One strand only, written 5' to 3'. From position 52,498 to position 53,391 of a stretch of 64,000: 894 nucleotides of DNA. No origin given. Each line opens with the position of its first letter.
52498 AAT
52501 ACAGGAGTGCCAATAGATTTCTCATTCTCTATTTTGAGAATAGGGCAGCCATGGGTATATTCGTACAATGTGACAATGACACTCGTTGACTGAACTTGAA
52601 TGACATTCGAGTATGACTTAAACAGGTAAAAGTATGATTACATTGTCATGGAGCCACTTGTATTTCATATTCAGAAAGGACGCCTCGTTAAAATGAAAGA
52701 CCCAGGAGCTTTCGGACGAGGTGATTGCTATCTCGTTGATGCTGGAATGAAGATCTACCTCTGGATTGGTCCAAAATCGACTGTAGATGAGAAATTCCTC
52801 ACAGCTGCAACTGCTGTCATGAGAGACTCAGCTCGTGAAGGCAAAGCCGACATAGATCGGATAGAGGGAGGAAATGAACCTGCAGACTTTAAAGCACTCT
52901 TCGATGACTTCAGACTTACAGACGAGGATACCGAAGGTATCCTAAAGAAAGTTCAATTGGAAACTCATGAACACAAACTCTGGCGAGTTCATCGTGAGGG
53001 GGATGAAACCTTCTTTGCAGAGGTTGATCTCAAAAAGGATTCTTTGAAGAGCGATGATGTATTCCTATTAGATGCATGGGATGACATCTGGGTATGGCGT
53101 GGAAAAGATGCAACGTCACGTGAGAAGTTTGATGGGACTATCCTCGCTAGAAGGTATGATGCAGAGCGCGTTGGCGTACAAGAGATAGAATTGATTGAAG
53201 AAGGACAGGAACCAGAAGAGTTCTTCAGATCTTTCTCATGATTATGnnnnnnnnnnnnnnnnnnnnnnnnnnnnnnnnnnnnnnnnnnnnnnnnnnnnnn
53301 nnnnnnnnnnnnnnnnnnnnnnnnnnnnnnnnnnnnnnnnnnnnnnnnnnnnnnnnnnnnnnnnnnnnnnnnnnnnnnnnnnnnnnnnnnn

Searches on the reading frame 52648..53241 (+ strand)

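Call 3: search_protein_families(library=pfam, proteins=[window:52648-53241:+], max_evalue=0.1)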
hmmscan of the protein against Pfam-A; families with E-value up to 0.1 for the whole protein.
window:52648-53241:+ (197 aa): 2 families
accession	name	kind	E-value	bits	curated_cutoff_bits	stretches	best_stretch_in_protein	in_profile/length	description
PF00626.27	Gelsolin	-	3.4e-29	101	21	2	124-192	6-75/76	Gelsolin repeat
PF25480.1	DUF7904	-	3.4e-08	33.6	30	1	34-81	43-88/100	Domain of unknown function (DUF7904)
